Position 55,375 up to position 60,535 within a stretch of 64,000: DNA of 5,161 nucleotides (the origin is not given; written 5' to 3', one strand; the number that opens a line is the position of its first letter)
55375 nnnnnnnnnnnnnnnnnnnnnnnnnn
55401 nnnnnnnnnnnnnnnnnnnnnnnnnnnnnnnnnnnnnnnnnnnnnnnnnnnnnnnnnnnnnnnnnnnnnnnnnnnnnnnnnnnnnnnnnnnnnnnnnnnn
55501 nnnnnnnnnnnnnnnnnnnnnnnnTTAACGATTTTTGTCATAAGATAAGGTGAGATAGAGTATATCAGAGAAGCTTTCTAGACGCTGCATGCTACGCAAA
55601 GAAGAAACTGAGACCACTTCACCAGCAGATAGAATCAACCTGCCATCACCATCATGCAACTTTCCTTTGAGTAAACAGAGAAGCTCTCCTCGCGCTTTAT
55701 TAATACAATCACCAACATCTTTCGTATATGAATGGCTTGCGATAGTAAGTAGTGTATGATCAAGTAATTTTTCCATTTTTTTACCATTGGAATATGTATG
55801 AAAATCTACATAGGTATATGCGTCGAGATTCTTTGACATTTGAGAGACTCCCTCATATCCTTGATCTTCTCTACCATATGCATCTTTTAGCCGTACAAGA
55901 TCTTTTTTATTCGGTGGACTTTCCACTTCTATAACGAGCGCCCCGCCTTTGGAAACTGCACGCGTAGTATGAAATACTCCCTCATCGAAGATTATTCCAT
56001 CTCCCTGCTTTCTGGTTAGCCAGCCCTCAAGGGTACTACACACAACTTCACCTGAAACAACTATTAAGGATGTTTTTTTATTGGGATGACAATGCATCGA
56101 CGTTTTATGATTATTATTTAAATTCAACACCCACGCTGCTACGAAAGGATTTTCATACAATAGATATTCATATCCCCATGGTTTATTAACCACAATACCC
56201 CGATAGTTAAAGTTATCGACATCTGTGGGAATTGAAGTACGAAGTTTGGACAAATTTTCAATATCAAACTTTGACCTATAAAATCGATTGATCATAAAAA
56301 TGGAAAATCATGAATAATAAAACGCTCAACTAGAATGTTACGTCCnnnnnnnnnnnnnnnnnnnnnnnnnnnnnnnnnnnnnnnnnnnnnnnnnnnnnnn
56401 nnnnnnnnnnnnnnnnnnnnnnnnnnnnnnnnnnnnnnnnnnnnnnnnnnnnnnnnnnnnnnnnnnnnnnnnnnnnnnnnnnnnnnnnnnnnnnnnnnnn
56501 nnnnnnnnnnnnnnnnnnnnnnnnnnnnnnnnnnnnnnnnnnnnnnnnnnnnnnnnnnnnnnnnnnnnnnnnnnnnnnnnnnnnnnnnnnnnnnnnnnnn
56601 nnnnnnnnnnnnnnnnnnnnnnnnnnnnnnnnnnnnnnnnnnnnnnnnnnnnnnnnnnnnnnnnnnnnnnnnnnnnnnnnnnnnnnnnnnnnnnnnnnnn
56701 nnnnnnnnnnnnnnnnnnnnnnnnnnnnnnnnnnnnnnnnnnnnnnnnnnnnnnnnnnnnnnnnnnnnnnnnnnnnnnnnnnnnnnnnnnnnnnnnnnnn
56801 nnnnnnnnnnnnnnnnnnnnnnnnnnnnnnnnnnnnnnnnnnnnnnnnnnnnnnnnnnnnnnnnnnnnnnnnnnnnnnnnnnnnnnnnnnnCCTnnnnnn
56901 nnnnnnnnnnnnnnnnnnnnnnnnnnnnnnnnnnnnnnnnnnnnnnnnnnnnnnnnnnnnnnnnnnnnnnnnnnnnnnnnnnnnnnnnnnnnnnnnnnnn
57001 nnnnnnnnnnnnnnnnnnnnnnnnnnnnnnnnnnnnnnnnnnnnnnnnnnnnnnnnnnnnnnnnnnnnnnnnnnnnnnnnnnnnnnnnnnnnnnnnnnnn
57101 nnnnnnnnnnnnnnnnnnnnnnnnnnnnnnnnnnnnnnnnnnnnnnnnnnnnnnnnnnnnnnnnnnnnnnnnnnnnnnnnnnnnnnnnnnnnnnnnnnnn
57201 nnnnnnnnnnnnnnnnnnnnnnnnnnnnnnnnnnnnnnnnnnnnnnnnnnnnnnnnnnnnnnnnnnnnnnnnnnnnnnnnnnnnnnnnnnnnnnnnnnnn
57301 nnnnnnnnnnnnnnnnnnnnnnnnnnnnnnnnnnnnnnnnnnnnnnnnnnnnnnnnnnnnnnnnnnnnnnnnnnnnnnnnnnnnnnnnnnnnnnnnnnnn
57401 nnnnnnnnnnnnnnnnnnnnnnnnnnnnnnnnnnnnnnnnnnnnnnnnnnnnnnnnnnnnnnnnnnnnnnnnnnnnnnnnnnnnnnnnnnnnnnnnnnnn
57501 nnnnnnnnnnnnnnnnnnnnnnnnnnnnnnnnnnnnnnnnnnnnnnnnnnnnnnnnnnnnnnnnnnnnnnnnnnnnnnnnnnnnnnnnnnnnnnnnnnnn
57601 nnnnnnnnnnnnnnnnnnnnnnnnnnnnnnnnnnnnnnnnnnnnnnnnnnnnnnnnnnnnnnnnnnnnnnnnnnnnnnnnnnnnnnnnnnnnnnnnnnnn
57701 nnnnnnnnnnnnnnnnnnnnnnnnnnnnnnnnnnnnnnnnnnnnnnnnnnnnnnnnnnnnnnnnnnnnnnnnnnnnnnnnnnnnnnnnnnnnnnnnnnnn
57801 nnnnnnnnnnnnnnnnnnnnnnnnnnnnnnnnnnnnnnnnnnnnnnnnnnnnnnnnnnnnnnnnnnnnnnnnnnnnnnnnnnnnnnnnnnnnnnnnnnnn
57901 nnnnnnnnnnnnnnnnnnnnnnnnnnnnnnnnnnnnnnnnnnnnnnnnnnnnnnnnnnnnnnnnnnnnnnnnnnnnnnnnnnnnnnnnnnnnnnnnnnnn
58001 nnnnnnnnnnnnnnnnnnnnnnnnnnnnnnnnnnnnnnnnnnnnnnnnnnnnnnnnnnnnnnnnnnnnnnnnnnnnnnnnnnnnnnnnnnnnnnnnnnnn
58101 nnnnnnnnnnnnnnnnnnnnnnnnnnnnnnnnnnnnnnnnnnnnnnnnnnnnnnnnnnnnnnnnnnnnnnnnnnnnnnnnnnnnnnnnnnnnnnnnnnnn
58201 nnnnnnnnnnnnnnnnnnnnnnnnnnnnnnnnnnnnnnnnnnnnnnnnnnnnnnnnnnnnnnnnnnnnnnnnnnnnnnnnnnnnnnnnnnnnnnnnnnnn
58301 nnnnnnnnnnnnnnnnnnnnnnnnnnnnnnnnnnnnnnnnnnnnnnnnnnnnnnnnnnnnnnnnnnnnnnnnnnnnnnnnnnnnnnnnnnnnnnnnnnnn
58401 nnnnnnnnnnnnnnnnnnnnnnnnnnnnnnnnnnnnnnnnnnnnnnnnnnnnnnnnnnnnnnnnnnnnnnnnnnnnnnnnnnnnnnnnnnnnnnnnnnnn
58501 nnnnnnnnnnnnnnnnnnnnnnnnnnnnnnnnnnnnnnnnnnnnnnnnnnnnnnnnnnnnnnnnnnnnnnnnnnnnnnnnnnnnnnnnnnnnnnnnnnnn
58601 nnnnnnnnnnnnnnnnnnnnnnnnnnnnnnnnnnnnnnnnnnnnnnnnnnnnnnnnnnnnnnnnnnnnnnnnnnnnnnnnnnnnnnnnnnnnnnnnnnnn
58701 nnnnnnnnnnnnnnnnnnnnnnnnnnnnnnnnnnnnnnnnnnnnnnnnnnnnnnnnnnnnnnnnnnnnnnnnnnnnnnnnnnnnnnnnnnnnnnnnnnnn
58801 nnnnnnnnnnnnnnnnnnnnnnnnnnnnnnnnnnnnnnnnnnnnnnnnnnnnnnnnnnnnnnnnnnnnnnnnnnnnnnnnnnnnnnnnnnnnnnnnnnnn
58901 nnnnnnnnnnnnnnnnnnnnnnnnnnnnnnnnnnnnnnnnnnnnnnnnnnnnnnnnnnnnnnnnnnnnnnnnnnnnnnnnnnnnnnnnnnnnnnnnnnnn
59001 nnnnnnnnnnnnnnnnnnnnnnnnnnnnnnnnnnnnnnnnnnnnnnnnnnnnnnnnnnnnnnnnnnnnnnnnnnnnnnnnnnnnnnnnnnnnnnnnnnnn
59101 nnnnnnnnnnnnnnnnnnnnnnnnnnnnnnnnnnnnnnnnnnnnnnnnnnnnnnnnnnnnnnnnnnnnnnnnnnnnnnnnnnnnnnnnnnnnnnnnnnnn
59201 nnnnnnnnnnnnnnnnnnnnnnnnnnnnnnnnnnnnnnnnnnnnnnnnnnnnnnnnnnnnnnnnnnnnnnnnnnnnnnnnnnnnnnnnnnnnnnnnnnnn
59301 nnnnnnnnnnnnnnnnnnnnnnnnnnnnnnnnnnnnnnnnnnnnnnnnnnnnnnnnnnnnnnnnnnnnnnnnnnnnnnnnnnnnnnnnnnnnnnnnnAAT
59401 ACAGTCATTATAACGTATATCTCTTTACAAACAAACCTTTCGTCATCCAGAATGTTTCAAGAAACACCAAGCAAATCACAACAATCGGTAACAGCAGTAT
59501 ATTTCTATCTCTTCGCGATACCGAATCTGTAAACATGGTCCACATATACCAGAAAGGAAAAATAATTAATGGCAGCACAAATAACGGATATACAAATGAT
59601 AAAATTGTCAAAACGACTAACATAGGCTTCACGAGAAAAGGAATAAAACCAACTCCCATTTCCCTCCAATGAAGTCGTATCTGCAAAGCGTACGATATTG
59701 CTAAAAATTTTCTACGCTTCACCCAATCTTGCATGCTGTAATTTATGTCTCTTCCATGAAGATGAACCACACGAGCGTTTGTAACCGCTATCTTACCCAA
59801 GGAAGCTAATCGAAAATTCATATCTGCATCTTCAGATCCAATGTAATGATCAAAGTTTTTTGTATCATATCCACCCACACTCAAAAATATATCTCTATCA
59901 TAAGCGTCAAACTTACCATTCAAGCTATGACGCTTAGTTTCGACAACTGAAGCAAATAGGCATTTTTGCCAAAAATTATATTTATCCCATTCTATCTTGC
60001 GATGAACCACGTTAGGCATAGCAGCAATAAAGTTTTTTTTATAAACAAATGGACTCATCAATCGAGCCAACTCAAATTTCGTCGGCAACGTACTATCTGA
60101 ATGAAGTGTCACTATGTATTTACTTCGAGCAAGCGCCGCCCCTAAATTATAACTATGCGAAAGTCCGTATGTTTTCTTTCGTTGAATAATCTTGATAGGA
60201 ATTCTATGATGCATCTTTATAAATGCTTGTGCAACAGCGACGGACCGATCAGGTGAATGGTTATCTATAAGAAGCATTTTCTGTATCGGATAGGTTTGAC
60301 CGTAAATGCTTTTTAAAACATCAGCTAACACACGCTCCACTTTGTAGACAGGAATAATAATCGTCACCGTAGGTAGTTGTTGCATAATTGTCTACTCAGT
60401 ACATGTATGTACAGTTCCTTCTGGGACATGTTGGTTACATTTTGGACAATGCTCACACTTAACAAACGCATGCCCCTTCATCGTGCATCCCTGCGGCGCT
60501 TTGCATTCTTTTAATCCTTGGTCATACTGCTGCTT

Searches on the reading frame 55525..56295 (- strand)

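Call 69: search_protein_families(library=pfam, proteins=[window:55525-56295:-], max_evalue=0.001)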
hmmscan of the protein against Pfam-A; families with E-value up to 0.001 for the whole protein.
window:55525-56295:- (256 aa): 1 family
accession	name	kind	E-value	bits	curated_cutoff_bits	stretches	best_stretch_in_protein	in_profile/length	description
PF07883.17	Cupin_2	-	2.1e-07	31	27.2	1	59-124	5-69/70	Cupin domain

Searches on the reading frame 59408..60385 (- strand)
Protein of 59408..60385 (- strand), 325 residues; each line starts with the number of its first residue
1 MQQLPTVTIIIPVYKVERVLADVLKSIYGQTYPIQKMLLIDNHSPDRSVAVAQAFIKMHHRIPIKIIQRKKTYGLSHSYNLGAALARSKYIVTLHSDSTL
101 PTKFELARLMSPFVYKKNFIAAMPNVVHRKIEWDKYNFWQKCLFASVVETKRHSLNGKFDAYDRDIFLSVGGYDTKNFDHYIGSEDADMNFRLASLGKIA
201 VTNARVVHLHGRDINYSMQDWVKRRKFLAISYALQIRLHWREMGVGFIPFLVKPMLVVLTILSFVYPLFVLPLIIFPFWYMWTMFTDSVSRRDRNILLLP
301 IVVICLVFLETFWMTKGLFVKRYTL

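Call 69: search_protein_families(library=pfam, proteins=[window:59408-60385:-], max_evalue=0.001)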
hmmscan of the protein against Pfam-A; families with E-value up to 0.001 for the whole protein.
window:59408-60385:- (325 aa): 4 families
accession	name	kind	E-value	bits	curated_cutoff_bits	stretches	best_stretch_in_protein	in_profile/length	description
PF00535.33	Glycos_transf_2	-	1.2e-20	74.5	23.3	1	8-137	1-126/168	Glycosyl transferase family 2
PF10111.15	Glyco_tranf_2_2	-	2.3e-10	40.9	27.3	1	8-98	1-92/276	Glycosyltransferase like family 2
PF13641.12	Glyco_tranf_2_3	-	6.7e-08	33.3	27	1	5-197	1-198/230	Glycosyltransferase like family 2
PF13632.12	Glyco_trans_2_3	-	1.3e-05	25.6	27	1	90-280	1-196/198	Glycosyl transferase family group 2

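Call 82: search_protein_families(library=ncbifam, proteins=[window:59408-60385:-], max_evalue=0.01)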
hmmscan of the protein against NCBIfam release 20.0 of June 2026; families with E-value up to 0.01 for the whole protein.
window:59408-60385:- (325 aa): 16 families
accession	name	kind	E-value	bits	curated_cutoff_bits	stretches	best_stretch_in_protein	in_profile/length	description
TIGR03111.1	glyc2_xrt_Gpos1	hypoth_equivalog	2.9e-15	56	363.95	1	2-287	46-337/439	TIGR03111 family XrtG-associated glycosyltransferase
TIGR04283.1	glyco_like_mftF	equivalog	2.8e-13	50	182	1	8-207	2-183/221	TIGR04283 family arsenosugar biosynthesis glycosyltransferase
TIGR03965.1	mycofact_glyco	equivalog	6.8e-12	45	280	1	3-127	72-192/467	mycofactocin biosynthesis glycosyltransferase MftF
NF007482.0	PRK10073.1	equivalog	4.7e-11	42.3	423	1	1-100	2-98/334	glycosyltransferase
TIGR03937.1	PgaC_IcaA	equivalog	4.9e-10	38.9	422.3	1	2-117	42-154/407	poly-beta-1,6-N-acetyl-D-glucosamine synthase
NF047683.1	TeichurnBiosyTuaG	equivalog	9.2e-10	38.6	400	1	2-100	3-99/252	teichuronic acid biosynthesis protein TuaG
NF053739.1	GlytfEpsEBac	equivalog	9.7e-09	34.6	450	1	5-97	1-92/265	glycosyltransferase EpsE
NF041875.1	EPS_EpsD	equivalog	6.7e-08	32.3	370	1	7-226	1-221/325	exopolysaccharide biosynthesis glycosyltransferase EpsD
NF038299.1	EPS_HpsN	equivalog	1.7e-06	27.2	425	1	5-118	1-111/317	hormogonium polysaccharide biosynthesis glycosyltransferase HpsN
NF050050.1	ProtGlycPglI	equivalog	1.8e-06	27.6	500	1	5-157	2-150/306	GalNAc(5)-diNAcBac-PP-undecaprenol beta-1,3-glucosyltransferase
NF038302.1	EPS_HpsE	equivalog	2.1e-06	26.9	300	1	7-134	3-131/307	hormogonium polysaccharide biosynthesis glycosyltransferase HpsE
TIGR03472.1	HpnI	equivalog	1.5e-05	24.1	310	1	3-98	39-135/373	bacteriohopanetetrol glucosamine biosynthesis glycosyltransferase HpnI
NF041394.1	GtaseAglG_Halo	equivalog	2.1e-05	24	440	1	7-227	3-232/304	glucosyl-dolichyl phosphate glucuronosyltransferase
TIGR03469.1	HpnB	hypoth_equivalog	0.00014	21.1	379.25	1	2-67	41-108/386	hopene-associated glycosyltransferase HpnB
NF045692.1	OglycostaseCruG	equivalog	0.0013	17.7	600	1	2-64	38-100/386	2'-O-glycosyltransferase CruG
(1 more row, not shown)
